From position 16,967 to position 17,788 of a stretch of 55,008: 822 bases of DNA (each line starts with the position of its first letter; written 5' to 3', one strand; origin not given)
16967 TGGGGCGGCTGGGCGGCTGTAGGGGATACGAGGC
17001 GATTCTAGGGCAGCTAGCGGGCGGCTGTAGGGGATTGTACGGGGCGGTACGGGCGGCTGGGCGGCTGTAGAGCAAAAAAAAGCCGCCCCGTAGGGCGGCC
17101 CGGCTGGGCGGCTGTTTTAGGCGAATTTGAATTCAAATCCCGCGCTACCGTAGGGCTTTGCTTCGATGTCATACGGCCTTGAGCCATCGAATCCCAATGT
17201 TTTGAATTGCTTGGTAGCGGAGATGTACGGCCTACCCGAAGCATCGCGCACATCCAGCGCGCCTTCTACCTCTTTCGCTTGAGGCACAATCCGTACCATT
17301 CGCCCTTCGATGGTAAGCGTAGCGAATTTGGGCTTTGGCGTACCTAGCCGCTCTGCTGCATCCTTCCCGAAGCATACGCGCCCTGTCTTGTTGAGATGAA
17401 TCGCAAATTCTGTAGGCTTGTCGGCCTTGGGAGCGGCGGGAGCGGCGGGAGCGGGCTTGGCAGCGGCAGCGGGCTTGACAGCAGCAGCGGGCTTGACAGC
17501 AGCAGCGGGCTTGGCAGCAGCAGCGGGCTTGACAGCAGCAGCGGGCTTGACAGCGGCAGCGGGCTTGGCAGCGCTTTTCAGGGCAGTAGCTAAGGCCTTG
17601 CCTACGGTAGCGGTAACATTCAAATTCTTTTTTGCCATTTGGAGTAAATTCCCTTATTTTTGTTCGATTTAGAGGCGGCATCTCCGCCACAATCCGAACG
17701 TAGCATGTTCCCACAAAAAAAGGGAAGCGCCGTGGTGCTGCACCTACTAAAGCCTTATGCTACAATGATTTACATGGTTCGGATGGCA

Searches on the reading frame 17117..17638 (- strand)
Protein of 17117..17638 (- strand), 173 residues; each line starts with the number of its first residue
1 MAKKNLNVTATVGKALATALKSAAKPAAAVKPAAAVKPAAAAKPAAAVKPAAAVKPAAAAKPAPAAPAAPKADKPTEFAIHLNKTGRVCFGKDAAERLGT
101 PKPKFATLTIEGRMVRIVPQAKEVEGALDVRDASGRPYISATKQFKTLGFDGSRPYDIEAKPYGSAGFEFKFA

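Call 11: search_protein_families(library=pfam, proteins=[window:17117-17638:-], max_evalue=0.01)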
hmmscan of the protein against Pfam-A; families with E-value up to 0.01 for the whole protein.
window:17117-17638:- (173 aa): 0 families

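Call 12: search_protein_families(library=phrogs, proteins=[window:17117-17638:-], max_evalue=0.01)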
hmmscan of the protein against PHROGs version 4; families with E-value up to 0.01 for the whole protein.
window:17117-17638:- (173 aa): 0 families

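Call 19: find_homologous_proteins(query=window:17117-17638:-)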
Query window:17117-17638:- (173 aa): 29 proteins with E <= 0.001 among 8000 candidates.
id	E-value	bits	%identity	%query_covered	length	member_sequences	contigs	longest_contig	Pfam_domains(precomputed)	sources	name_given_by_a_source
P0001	7.2e-49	184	79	57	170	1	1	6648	-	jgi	jgi:outer membrane biosynthesis protein TonB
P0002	1.3e-44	170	72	58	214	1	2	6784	-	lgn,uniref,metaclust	uniref:Uncharacterized protein n=1 Tax=Solibacter usitatus (strain Ellin6076) TaxID=234267 RepID=Q01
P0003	1.1e-40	157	62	69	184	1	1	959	-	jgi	jgi:hypothetical protein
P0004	1.2e-40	157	67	54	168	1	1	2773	-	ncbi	-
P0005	2.1e-40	156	71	55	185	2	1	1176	-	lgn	-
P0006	3.3e-40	156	69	64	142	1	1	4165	-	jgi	jgi:hypothetical protein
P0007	6.2e-40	155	66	55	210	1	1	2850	-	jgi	jgi:hypothetical protein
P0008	1.1e-39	154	67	58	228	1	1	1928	-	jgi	jgi:hypothetical protein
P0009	9.3e-39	151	48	99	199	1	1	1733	-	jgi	jgi:hypothetical protein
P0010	1.2e-38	151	67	55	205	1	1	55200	-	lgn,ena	-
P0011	2.3e-38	150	68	55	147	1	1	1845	-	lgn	-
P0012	7.1e-38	148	64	58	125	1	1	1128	-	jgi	-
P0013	9.4e-38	148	65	69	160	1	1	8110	-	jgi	jgi:hypothetical protein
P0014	2.3e-37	147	69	57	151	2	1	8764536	-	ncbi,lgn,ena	-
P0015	4.0e-37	146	69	55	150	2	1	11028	-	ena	-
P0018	1.5e-35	141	60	56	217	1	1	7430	-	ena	-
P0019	3.2e-34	136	63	68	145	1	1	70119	-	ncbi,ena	-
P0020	3.3e-34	136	58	75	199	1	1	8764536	-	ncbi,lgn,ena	-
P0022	2.4e-33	133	60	68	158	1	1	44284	-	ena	-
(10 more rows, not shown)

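Call 20: find_encoding_contigs(protein=P0010, flank=6000, max_places=3)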
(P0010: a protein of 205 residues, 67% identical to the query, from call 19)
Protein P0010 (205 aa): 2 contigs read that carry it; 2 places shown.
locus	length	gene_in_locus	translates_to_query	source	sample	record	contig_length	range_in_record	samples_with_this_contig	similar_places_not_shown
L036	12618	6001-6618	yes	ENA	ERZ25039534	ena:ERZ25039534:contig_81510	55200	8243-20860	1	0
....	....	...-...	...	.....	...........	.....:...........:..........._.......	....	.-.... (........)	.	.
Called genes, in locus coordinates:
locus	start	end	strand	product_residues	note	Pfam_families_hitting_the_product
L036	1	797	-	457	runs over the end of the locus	PF00574:CLP_protease (weak), PF25145:NfeD1b_N, PF01343:Peptidase_S49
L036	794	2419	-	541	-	PF05136:Phage_portal_2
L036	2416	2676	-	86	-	-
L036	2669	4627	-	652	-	PF05876:GpA_ATPase, PF20454:GpA_nuclease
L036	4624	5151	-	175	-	-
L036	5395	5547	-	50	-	-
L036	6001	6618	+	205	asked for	-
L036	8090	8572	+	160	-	-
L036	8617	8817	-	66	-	-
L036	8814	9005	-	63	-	-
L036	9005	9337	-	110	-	PF12599:DUF3768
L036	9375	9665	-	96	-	-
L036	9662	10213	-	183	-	PF24746:DUF7694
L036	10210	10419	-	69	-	-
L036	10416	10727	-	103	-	-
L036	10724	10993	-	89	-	-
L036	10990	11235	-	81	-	-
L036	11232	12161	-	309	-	-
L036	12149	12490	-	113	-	-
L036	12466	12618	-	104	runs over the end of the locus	-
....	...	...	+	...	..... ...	-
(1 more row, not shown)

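Call 21: find_encoding_contigs(protein=P0014, flank=6000, max_places=3)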
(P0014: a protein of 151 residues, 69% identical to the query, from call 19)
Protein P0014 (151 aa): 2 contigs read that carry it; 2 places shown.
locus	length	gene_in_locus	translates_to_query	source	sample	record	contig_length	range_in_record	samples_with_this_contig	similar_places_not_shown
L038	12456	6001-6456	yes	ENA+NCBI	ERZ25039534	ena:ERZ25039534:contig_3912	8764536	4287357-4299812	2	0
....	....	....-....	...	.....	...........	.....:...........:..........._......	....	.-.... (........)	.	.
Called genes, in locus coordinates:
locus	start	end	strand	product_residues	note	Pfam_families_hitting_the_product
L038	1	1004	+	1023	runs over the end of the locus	PF00404:Dockerin_1 (faint), PF13517:FG-GAP_3, PF01839:FG-GAP (faint), PF16743:PliI (faint), PF13517:FG-GAP_3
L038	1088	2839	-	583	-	PF02687:FtsX, PF12704:MacB_PCD, PF02687:FtsX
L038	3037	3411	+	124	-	-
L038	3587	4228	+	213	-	-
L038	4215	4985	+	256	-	-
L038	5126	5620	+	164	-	-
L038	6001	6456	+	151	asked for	-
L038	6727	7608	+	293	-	PF13676:TIR_2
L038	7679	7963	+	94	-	-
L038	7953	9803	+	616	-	PF05876:GpA_ATPase, PF20454:GpA_nuclease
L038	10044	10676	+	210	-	-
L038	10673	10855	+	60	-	-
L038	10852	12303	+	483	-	PF05136:Phage_portal_2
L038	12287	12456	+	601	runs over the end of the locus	PF25209:Phage_capsid_4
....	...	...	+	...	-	-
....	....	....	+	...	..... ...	-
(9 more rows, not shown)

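Call 22: find_encoding_contigs(protein=P0020, flank=6000, max_places=3)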
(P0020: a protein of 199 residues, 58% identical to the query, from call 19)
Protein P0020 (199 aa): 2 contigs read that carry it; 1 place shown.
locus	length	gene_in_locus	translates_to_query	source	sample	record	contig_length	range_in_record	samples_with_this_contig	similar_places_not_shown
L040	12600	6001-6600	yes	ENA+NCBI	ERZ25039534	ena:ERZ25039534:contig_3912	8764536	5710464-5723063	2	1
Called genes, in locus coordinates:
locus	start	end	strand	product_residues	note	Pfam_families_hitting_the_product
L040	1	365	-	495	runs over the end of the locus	PF00239:Resolvase, PF13408:Zn_ribbon_recom (weak)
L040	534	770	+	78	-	PF12728:HTH_17 (weak)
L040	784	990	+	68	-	-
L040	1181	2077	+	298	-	-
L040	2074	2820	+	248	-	-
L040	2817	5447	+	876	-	-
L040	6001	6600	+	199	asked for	-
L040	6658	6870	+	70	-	-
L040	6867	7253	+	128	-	-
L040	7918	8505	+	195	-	-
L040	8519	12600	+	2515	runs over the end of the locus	PF02369:Big_1 (faint), PF17957:Big_7 (faint), PF19077:Big_13 (faint), PF09136:Glucodextran_B, PF13750:Big_3_3 (faint), PF26198:Ig_SMCHD1_6th (faint), PF27332:TP_0781 (faint), PF09136:Glucodextran_B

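Call 27: find_related_loci(query=A1, collection=viral_contigs, flank=5000)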
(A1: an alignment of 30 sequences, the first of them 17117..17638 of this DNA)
Query A1 (173 aa) in viral_contigs; peptide patterns used: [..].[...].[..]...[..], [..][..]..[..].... (x = any residue, [..] = any of these).
18 stretches matched a pattern; 4 encode a relative of the query (tblastn E <= 1e-3); 4 distinct loci.
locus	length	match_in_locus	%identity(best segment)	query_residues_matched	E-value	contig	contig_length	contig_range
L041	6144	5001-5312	62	60-170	2e-39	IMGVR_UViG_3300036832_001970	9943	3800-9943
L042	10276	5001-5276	65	80-173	6e-36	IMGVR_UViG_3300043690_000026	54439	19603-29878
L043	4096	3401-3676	65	80-173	6e-36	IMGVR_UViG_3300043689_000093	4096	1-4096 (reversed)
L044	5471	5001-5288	47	78-173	3e-23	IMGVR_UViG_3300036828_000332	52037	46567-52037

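Call 28: find_related_loci(query=A1, collection=genome_contigs, flank=5000)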
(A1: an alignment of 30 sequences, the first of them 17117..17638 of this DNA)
Query A1 (173 aa) in genome_contigs; peptide patterns used: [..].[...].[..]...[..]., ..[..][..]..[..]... (x = any residue, [..] = any of these).
50 stretches matched a pattern; 2 encode a relative of the query (tblastn E <= 1e-3); 2 distinct loci.
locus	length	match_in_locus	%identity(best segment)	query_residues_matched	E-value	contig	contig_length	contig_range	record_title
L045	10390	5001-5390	58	45-173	2e-41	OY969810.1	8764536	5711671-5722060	MAG: Bryobacterales bacterium isolate MFD04967.bin.c.1 genome assembly, chromosome: 1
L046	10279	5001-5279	71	78-172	3e-41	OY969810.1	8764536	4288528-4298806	MAG: Bryobacterales bacterium isolate MFD04967.bin.c.1 genome assembly, chromosome: 1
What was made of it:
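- On Partition centromere (parS/parC): Relatives are chromosomal prophages (calls 21, 22, 28).
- Relatives are integrated in a Bryobacterales chromosome (calls 21, 22, 28).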

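Call 29: find_related_loci(query=A1, collection=metagenome_contigs, flank=5000)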
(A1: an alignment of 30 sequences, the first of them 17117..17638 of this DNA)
Query A1 (173 aa) in metagenome_contigs; peptide patterns used: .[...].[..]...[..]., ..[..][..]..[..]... (x = any residue, [..] = any of these).
79 stretches matched a pattern; 9 encode a relative of the query (tblastn E <= 1e-3); 9 distinct loci.
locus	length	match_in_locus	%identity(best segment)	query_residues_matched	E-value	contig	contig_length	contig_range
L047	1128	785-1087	64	74-173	7e-43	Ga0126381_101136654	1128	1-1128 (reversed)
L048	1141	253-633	52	45-172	2e-39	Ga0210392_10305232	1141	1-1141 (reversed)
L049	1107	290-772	45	6-173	2e-36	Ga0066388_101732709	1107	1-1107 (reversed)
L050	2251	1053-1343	57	75-173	6e-33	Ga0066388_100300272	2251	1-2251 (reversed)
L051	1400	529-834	59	69-172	3e-33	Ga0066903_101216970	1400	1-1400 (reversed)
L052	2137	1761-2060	55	78-172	1e-29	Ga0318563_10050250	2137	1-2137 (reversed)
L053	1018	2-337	46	65-173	7e-29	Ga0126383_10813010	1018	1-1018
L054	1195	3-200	70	108-173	2e-28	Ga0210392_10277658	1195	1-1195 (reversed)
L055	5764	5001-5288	53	80-173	8e-26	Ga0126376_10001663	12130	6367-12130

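Call 38: predict_structure(alignment_id=A1)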
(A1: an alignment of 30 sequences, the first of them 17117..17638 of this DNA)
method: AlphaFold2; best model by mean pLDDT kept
length: 173 residues; sequences in the alignment: 30
mean_pLDDT: 77.9   pTM: 0.56
mean pLDDT of the five models: 77.9, 77.4, 77.1, 76.3, 75.8
residues with pLDDT >= 90: 90; 70-90: 10; 50-70: 65; < 50: 8
segments of 3 or more residues with pLDDT < 50: none
pLDDT, mean of each block of 10 residues (from residue 1): 61 53 57 60 56 50 57 79 95 93 95 96 95 94 93 94 95 90
secondary structure, 60 per line:
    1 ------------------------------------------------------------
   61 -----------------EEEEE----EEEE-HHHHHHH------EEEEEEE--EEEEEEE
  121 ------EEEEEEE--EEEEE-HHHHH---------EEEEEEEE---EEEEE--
elements in order: E78-82 E87-90 H92-98 E105-111 E114-120 E127-133 E136-140 H142-146 E156-163 E167-171

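Call 44: fold_search(model_id=the predicted structure, library=pdb)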
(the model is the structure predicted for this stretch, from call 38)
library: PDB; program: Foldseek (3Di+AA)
matches with E <= 10: 623; with E <= 0.001: 0
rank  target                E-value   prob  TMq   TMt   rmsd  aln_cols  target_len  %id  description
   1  8rd8_GR               1.4e-01  0.09  0.10  0.10  16.1       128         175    8  Cryo-EM structure of P. urativorans 70S ribosome in complex with hibernation factors Balon and RaiA (structure 1). (released 2024-02-21)
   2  4tr7_B                1.9e-01  0.06  0.10  0.06  13.9       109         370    9  Crystal structure of DNA polymerase sliding clamp from Mycobaterium tuberculosis (released 2014-09-10)
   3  8xla_B                2.2e-01  0.08  0.13  0.07  12.5       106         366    8  Mismatch Repair Complex (released 2025-04-16)
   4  8djq_D                2.4e-01  0.15  0.19  0.11  12.9       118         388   16  Sliding-clamp-DnaE1 peptide (released 2023-01-18)
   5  9fmv_A                2.8e-01  0.28  0.18  0.05  11.2       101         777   10  Cryo-EM structure of the c-di-GMP-free synthase:pEtN transferase complex (BcsA-Bct-G3) from the E. coli cellulose secr (released 2024-10-16)
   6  3w1z_D                3.2e-01  0.10  0.17  0.23  13.5       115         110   11  Heat shock protein 16.0 from Schizosaccharomyces pombe (released 2013-03-13)
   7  4ydz_A                3.4e-01  0.06  0.12  0.14  13.7       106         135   10  Stress-induced protein 1 from Caenorhabditis elegans (released 2015-06-10)
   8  2ns9_B                3.8e-01  0.04  0.11  0.12  15.5       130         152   12  Crystal structure of protein APE2225 from Aeropyrum pernix K1, Pfam COXG (released 2006-11-14)
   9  4jut_D                4.3e-01  0.08  0.14  0.22  12.1       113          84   10  Crystal structure of a mutant fragment of Human HSPB6 (released 2014-02-05)
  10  9fp0_A                4.5e-01  0.11  0.15  0.05  12.8       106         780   10  Cryo-EM structure of the 'crown'less Bcs macrocomplex for E. coli cellulose secretion in non-saturating c-di-GMP (loca (released 2024-10-16)
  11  2wj7_B                4.5e-01  0.08  0.13  0.23  11.9        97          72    8  human alphaB crystallin (released 2009-08-11)
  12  9b8v_E                4.8e-01  0.10  0.16  0.04  11.0       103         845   10  AlphaFold2 informed cryo-EM model of the E. coli cellulose synthase BcsAG3B6 complex (released 2025-02-19)
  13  8xaw_D                4.8e-01  0.08  0.15  0.07  10.1       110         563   12  Cryo-EM structure of an anti-phage defense complex bound to AMPPNP and DNA at state 1 (released 2024-06-05)
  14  6fvo_B                4.8e-01  0.04  0.12  0.07  14.5       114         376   13  Mutant DNA polymerase sliding clamp from Mycobacterium tuberculosis with bound P7 peptide (released 2019-04-10)
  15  6fvn_C                4.8e-01  0.03  0.09  0.06  13.9       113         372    9  DNA polymerase sliding clamp from Mycobacterium tuberculosis with bound P7 peptide (released 2019-04-10)
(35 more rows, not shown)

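Call 76: find_encoding_contigs(protein=P0001, flank=7000, max_places=2)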
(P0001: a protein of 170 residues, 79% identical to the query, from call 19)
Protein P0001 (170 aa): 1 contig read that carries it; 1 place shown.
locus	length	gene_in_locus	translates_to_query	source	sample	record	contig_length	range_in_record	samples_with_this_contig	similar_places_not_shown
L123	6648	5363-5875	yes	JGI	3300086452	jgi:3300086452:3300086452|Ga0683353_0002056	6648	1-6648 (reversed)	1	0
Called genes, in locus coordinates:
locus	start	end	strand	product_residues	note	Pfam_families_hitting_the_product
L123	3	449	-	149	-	?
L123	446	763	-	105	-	PF02831:gpW (weak)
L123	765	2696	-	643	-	PF05876:GpA_ATPase, PF20454:GpA_nuclease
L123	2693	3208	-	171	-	-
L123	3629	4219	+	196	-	-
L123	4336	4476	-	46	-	-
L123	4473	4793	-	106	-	-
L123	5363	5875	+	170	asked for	-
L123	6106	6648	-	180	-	?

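Call 77: find_encoding_contigs(protein=P0019, flank=5000, max_places=2)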
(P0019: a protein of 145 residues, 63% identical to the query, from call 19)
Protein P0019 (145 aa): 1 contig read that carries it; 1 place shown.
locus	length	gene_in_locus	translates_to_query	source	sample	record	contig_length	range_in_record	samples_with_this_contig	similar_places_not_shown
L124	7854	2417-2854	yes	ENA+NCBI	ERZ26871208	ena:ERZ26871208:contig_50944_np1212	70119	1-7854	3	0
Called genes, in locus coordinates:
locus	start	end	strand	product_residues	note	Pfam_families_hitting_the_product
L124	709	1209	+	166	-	-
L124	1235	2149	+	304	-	-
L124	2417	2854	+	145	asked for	-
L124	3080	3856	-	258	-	-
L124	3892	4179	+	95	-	-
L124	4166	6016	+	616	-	PF05876:GpA_ATPase, PF20454:GpA_nuclease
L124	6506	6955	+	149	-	-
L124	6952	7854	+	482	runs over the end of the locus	PF05136:Phage_portal_2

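Call 78: find_encoding_contigs(protein=P0022, flank=5000, max_places=2)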
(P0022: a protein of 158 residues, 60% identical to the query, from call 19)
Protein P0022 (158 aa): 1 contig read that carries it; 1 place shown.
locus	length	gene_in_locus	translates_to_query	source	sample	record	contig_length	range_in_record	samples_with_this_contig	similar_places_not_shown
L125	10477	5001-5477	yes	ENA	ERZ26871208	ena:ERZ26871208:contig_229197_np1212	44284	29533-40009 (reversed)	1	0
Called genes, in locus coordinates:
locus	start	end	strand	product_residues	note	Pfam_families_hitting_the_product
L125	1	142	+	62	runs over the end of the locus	-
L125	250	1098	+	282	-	PF13730:HTH_36 (weak), PF13545:HTH_Crp_2 (faint)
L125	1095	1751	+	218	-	-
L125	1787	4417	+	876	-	PF21180:TOP6A-Spo11_Toprim (weak)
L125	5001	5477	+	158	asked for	-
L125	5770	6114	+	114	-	-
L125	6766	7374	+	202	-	-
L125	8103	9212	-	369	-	-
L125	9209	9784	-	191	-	-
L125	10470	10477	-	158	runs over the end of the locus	-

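Call 94: find_encoding_contigs(protein=P0002, flank=8000, max_places=3)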
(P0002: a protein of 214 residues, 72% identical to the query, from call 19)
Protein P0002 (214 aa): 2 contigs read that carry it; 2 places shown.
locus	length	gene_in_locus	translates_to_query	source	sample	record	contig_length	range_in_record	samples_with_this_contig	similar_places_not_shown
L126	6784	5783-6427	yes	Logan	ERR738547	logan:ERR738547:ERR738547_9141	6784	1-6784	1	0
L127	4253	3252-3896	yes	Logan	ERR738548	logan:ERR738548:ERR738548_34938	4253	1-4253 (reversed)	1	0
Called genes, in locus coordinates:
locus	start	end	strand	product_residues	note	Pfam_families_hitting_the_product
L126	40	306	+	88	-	PF14559:TPR_19 (faint)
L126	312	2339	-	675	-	PF07944:Beta-AFase-like_GH127_cat, PF20736:Glyco_hydro127M, PF16375:DUF4986 (weak)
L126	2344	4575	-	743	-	PF07944:Beta-AFase-like_GH127_cat, PF20736:Glyco_hydro127M, PF20737:Glyco_hydro127C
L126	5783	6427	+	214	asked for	-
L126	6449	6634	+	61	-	-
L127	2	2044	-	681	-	?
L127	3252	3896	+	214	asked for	-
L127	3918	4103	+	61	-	-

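Call 95: find_encoding_contigs(protein=P0013, flank=9000, max_places=2)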
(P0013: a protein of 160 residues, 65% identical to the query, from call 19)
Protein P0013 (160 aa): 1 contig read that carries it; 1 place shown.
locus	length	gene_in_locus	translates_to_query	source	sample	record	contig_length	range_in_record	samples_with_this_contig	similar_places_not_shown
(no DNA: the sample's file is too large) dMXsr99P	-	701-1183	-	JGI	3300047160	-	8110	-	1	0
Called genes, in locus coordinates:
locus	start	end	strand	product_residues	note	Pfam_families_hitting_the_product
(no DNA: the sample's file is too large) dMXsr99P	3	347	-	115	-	?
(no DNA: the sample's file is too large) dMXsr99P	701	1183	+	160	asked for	-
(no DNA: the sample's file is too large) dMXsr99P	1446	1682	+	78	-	-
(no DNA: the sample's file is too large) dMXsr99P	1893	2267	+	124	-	-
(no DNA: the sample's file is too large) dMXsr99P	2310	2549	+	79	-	-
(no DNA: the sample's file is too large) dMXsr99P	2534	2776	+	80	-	-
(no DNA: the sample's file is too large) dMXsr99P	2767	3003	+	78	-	-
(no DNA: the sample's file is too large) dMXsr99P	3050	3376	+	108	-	-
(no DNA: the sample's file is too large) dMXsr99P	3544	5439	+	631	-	-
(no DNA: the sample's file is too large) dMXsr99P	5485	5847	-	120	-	-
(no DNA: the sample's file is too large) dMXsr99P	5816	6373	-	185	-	PF13442:Cytochrome_CBB3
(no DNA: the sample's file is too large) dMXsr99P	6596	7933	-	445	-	PF10282:Lactonase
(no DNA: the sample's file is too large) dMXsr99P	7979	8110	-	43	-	?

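Call 96: find_encoding_contigs(protein=P0018, flank=8000, max_places=2)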
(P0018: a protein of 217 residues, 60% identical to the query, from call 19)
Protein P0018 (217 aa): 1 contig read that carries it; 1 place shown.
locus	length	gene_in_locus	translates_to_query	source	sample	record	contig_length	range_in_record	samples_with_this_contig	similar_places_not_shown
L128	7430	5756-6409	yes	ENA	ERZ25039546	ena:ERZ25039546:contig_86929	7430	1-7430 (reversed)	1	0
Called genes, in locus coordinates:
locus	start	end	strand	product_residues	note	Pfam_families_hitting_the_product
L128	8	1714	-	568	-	PF05136:Phage_portal_2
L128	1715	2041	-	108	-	PF02831:gpW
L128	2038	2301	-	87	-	-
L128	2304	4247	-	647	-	PF05876:GpA_ATPase, PF20454:GpA_nuclease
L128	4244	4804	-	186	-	-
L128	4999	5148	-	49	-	-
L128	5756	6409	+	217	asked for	-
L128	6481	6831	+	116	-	-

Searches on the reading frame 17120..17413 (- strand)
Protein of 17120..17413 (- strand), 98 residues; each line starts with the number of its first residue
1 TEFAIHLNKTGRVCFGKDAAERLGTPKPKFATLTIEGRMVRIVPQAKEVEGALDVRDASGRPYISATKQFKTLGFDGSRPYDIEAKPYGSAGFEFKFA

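Call 71: search_solved_structures(query=A4, max_evalue=10)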
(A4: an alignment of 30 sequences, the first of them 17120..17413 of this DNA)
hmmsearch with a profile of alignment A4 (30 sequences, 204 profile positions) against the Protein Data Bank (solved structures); distinct sequences matched with E-value up to 10: 1.
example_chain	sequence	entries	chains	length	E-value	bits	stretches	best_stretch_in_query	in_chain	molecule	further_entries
6zj3_Lf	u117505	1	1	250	9.3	9.9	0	10-108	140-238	Ribosomal protein eL19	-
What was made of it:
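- Tried and rejected: A profile search of PDB sequences also gave nothing (call 71).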

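Call 81: predict_structure(alignment_id=A4)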
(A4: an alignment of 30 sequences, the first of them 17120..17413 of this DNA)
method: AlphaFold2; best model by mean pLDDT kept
length: 98 residues; sequences in the alignment: 30
mean_pLDDT: 95.0   pTM: 0.84
mean pLDDT of the five models: 95.0, 94.6, 94.0, 93.9, 92.7
residues with pLDDT >= 90: 89; 70-90: 9; 50-70: 0; < 50: 0
segments of 3 or more residues with pLDDT < 50: none
pLDDT, mean of each block of 10 residues (from residue 1): 94 96 92 97 96 94 96 95 96 95
secondary structure, 60 per line:
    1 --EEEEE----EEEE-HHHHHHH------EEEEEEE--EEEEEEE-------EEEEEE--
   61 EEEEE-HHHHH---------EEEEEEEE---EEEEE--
elements in order: E3-7 E12-15 H17-23 E30-36 E39-45 E53-58 E61-65 H67-71 E81-88 E92-96
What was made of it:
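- On AbrB/SpoVT-like DNA-binding domain (neighbouring protein): The model itself is confident (pLDDT 95, call 81).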

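Call 84: fold_search(model_id=the predicted structure, library=pdb)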
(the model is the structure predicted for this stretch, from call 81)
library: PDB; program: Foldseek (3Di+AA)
matches with E <= 10: 482; with E <= 0.001: 0
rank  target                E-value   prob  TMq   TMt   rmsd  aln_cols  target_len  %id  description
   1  5yzy_C                3.2e-01  0.41  0.43  0.40   6.3       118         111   14  AtVAL1 B3 domain in complex with 13bp-DNA (released 2018-05-02)
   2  2ns9_B                3.2e-01  0.06  0.17  0.12  16.0       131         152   12  Crystal structure of protein APE2225 from Aeropyrum pernix K1, Pfam COXG (released 2006-11-14)
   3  9fmv_A                6.0e-01  0.21  0.28  0.05  12.1       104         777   10  Cryo-EM structure of the c-di-GMP-free synthase:pEtN transferase complex (BcsA-Bct-G3) from the E. coli cellulose secr (released 2024-10-16)
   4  8djq_D                6.3e-01  0.12  0.29  0.11  13.0       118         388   15  Sliding-clamp-DnaE1 peptide (released 2023-01-18)
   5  6wru_U                6.3e-01  0.04  0.15  0.09  17.3       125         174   10  Structure of the 50S subunit of the ribosome from Methicillin Resistant Staphylococcus aureus in complex with an isome (released 2020-06-03)
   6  3w1z_D                6.7e-01  0.05  0.18  0.16  14.3       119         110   10  Heat shock protein 16.0 from Schizosaccharomyces pombe (released 2013-03-13)
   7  2y22_E                7.1e-01  0.06  0.18  0.23  12.0       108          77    9  Human AlphaB-crystallin Domain (residues 67-157) (released 2011-03-02)
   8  4jut_D                7.5e-01  0.07  0.21  0.22  11.9       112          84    9  Crystal structure of a mutant fragment of Human HSPB6 (released 2014-02-05)
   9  4ydz_A                7.5e-01  0.07  0.19  0.15  11.8        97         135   11  Stress-induced protein 1 from Caenorhabditis elegans (released 2015-06-10)
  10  1k8h_MODEL_1_A        7.5e-01  0.04  0.17  0.16  12.4       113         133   10  NMR Structure of Small Protein B (SmpB) from Aquifex aeolicus (released 2002-03-20)
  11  9beu_A                7.9e-01  0.06  0.19  0.06  11.1       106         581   10  Structure of GH110B in complex with a lambda-carrageenan oligosaccharide (released 2025-08-27)
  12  9fp0_A                9.4e-01  0.09  0.24  0.05  12.5       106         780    9  Cryo-EM structure of the 'crown'less Bcs macrocomplex for E. coli cellulose secretion in non-saturating c-di-GMP (loca (released 2024-10-16)
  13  7jwf_B                9.9e-01  0.06  0.21  0.06  11.5       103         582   12  Crystal structure of PdGH110B D344N in complex with alpha-(1,3)-galactobiose (released 2020-11-04)
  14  5it7_HH               1.1e+00  0.08  0.17  0.10  10.7        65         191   15  Structure of the Kluyveromyces lactis 80S ribosome in complex with the cricket paralysis virus IRES and eEF2 (released 2016-05-18)
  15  2y22_D                1.1e+00  0.06  0.18  0.22  11.9       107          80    9  Human AlphaB-crystallin Domain (residues 67-157) (released 2011-03-02)
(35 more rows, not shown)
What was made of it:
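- Tried and rejected: Foldseek against PDB gave nothing significant, either for the full-length protein or for the C-domain (calls 44, 84).
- On AbrB/SpoVT-like DNA-binding domain (neighbouring protein): Foldseek PDB best hit is a B3 domain, TM 0.43, E=0.3 (call 84).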

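Call 88: fold_search(model_id=the predicted structure, library=viral)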
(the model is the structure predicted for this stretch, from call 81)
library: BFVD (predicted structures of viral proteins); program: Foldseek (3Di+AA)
matches with E <= 10: 605; with E <= 0.001: 1
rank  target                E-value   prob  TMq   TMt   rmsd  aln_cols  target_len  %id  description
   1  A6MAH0                5.1e-06  1.00  0.78  0.61   2.5       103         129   13  Gp105 [Lactococcus phage KSY1]
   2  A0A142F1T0            1.2e-03  1.00  0.67  0.59   3.2       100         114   18  Uncharacterized protein [Bacillus phage Mgbh1]
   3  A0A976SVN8            1.2e-03  1.00  0.53  0.48   5.7       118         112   15  (no name in the UniProt tables at hand)
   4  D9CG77                1.4e-03  1.00  0.59  0.58   4.0       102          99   12  (no name in the UniProt tables at hand)
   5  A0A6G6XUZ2            1.9e-03  1.00  0.73  0.32   3.1       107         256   16  (no name in the UniProt tables at hand)
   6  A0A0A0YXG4            3.4e-03  1.00  0.67  0.28   3.3       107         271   16  Uncharacterized protein [Erwinia phage phiEa2809]
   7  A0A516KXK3            3.8e-03  1.00  0.64  0.31   4.1       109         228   16  (no name in the UniProt tables at hand)
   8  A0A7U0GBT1            4.2e-03  1.00  0.59  0.53   3.4       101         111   14  Uncharacterized protein [Klebsiella phage vB_KpM_FBKp24]
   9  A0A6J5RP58            7.9e-03  1.00  0.62  0.47   4.3       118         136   12  Uncharacterized protein [uncultured Caudovirales phage]
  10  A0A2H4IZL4            2.4e-02  1.00  0.62  0.24   4.3       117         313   14  Uncharacterized protein [uncultured Caudovirales phage]
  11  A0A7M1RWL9            3.2e-02  0.99  0.57  0.42   4.1       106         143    8  Uncharacterized protein [uncultured phage cr11_1]
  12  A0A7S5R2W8            5.6e-02  0.95  0.39  0.24   7.2        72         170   14  Uncharacterized protein [Rhizobium phage RHph_Y68]
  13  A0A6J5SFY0            7.8e-02  0.99  0.66  0.55   4.0       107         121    7  Uncharacterized protein [uncultured Caudovirales phage]
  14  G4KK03                7.8e-02  0.99  0.63  0.45   4.8       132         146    8  (no name in the UniProt tables at hand)
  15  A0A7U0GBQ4            8.7e-02  0.97  0.58  0.52   4.5       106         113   10  Uncharacterized protein [Klebsiella phage vB_KpM_FBKp24]
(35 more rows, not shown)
